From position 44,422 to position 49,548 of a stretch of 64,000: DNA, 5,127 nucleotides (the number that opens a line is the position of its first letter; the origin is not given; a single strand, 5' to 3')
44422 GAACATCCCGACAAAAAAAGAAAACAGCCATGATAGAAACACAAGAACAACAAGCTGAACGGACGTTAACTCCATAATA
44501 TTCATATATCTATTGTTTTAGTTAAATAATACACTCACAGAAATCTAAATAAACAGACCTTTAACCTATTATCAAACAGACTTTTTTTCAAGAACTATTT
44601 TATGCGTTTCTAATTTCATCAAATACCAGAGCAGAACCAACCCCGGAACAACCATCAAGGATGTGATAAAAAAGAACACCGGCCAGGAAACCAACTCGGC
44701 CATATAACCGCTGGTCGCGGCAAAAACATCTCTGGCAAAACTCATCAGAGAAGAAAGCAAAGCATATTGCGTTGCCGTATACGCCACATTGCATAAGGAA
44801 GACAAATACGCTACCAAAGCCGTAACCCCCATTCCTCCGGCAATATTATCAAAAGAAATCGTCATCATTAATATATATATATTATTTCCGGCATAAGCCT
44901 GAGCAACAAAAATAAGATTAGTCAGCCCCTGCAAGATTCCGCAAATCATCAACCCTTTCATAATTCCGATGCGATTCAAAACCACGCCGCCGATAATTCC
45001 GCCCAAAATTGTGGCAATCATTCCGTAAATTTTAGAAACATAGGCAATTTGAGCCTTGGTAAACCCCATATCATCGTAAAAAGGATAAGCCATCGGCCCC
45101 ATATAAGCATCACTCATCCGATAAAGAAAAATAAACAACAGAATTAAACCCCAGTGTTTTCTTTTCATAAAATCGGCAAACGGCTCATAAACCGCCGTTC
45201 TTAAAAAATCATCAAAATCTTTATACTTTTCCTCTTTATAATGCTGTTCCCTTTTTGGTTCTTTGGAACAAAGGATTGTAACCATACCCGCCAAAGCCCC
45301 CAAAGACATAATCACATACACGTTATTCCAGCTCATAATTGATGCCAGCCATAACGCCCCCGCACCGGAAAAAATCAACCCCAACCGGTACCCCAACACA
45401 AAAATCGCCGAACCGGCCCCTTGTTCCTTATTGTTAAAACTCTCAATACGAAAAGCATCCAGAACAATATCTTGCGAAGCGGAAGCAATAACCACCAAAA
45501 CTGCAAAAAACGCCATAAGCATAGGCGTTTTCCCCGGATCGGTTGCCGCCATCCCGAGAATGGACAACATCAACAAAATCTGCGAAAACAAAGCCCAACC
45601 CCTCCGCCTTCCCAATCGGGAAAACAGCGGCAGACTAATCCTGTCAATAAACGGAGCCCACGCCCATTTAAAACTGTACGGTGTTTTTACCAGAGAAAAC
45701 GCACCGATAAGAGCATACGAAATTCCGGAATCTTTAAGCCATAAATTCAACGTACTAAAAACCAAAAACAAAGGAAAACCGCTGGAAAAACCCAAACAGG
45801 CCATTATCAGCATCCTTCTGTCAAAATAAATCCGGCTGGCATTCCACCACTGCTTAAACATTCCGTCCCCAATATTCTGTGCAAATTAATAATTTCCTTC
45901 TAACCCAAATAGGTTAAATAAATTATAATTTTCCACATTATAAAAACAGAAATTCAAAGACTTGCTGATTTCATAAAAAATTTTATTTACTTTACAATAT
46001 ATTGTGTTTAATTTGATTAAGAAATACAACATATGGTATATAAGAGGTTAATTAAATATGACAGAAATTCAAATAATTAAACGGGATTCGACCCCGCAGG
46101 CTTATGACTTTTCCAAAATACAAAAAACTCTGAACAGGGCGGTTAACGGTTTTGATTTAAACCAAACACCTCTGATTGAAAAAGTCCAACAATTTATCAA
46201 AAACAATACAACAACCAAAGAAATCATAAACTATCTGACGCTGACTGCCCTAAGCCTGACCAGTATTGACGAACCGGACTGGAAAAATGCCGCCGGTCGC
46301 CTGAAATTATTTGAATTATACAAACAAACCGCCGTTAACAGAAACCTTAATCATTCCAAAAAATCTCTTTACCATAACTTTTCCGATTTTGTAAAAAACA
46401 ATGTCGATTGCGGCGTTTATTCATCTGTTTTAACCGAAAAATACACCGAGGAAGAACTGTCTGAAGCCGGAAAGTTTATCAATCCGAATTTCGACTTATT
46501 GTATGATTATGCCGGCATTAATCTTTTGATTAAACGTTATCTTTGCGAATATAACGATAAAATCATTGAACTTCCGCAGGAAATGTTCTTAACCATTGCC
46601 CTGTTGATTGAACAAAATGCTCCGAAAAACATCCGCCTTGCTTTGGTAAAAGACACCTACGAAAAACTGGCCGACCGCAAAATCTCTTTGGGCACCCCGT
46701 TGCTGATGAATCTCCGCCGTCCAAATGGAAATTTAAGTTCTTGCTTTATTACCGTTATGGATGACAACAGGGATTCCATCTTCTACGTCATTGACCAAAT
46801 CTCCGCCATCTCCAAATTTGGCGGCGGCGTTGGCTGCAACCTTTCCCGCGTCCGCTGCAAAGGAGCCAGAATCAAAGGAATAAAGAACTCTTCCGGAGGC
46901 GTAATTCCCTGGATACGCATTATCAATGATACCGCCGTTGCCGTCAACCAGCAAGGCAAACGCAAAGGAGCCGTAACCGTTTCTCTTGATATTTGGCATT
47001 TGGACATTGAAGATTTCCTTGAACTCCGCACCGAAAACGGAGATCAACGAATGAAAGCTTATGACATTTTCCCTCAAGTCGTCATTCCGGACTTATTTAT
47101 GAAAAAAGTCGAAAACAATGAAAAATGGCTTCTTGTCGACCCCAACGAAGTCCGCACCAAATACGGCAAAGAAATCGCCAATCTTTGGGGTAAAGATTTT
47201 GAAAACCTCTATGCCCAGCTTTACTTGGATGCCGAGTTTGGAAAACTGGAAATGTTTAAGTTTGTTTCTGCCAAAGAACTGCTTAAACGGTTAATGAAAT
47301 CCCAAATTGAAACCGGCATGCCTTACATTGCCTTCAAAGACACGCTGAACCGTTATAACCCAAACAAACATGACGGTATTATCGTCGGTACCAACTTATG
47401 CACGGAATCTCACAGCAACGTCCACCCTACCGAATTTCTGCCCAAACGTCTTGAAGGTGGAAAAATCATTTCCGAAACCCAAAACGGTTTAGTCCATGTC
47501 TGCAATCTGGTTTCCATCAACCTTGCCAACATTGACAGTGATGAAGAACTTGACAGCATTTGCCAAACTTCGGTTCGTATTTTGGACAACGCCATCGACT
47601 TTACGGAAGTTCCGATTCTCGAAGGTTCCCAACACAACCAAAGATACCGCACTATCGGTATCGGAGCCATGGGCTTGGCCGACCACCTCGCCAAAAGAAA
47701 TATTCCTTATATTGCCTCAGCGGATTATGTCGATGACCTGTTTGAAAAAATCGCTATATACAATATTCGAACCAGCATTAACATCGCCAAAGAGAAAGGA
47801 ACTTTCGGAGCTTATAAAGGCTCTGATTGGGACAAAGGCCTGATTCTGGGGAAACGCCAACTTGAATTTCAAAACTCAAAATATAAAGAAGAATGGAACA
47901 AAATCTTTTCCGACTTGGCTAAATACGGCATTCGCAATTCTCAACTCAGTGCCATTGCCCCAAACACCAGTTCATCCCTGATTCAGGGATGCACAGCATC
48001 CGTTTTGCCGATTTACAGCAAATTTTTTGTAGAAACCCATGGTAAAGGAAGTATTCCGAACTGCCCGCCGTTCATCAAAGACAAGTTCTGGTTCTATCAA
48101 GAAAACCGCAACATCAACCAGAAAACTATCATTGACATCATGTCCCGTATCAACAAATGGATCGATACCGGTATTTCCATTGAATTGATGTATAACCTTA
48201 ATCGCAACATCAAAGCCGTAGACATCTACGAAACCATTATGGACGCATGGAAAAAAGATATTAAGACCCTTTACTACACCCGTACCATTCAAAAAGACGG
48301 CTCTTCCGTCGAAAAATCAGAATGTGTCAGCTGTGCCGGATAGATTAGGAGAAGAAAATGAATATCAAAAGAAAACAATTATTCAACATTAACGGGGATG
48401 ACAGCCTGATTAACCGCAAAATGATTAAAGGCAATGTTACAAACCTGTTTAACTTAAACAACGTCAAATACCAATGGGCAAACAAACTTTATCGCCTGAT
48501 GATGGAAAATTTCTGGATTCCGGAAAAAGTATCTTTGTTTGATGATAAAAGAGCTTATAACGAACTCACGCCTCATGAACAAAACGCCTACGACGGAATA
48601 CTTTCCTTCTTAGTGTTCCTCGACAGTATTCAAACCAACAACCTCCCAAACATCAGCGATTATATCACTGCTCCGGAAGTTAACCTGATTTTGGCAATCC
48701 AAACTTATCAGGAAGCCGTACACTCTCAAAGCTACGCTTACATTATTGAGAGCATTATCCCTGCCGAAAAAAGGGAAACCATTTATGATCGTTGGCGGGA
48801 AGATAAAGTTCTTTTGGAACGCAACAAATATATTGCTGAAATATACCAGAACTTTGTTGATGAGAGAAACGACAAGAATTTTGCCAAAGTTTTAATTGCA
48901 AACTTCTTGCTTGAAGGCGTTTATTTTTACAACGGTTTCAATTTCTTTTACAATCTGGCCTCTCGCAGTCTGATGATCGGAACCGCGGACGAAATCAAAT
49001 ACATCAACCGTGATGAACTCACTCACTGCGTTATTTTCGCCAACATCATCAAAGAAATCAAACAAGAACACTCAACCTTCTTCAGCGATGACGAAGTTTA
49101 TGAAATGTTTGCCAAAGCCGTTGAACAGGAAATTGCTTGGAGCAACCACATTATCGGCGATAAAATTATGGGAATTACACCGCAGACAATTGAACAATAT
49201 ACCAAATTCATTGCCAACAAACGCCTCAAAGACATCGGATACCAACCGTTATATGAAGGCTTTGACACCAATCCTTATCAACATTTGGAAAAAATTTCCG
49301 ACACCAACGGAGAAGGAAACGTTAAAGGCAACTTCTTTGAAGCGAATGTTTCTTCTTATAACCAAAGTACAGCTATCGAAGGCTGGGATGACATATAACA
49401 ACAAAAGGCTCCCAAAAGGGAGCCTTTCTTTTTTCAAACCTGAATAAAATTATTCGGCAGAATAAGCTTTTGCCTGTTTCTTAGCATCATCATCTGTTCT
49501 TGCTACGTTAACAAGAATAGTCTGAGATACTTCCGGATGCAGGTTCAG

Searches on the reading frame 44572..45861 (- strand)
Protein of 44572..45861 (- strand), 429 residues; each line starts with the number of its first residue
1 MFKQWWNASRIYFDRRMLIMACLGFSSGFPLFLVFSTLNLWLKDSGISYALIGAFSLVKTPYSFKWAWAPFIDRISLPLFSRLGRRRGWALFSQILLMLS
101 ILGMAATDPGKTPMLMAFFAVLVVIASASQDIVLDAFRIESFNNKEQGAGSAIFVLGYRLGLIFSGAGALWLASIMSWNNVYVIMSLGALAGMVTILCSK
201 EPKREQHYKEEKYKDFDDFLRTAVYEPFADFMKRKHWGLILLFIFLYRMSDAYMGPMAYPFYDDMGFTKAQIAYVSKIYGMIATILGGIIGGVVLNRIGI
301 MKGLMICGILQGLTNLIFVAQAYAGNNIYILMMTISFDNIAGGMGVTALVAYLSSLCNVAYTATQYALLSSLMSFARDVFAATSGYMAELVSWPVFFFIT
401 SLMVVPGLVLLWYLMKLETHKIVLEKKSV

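Call 17: search_protein_families(library=pfam, proteins=[window:44572-45861:-], max_evalue=0.00001)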
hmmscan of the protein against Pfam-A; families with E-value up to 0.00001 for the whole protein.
window:44572-45861:- (429 aa): 2 families
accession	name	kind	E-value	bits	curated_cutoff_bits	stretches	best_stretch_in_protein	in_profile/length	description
PF07690.21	MFS_1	-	1.7e-25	90.1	33.4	2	21-244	2-213/347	Major Facilitator Superfamily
PF13000.13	Acatn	-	2.3e-12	46.7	23.7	1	19-176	4-181/546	Acetyl-coenzyme A transporter 1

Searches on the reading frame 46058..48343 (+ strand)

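Call 16: search_protein_families(library=pfam, proteins=[window:46058-48343:+], max_evalue=0.00001)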
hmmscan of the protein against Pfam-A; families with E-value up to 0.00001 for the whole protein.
window:46058-48343:+ (761 aa): 3 families
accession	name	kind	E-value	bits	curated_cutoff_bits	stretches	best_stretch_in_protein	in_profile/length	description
PF02867.20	Ribonuc_red_lgC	-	2.3e-136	456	23.9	1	227-741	1-523/523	Ribonucleotide reductase, barrel domain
PF00317.26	Ribonuc_red_lgN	-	8.8e-14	51.8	28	1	148-224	2-77/77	Ribonucleotide reductase, all-alpha domain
PF03477.21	ATP-cone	-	1.8e-07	32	25.8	1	4-89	1-87/88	ATP cone domain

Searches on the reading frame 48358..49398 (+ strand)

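Call 17: search_protein_families(library=pfam, proteins=[window:48358-49398:+], max_evalue=0.00001)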
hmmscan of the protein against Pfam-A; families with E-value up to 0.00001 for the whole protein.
window:48358-49398:+ (346 aa): 1 family
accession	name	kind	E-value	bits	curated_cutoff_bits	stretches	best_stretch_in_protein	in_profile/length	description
PF00268.27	Ribonuc_red_sm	-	9.4e-80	268.4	33.6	1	31-306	2-281/281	Ribonucleotide reductase, small chain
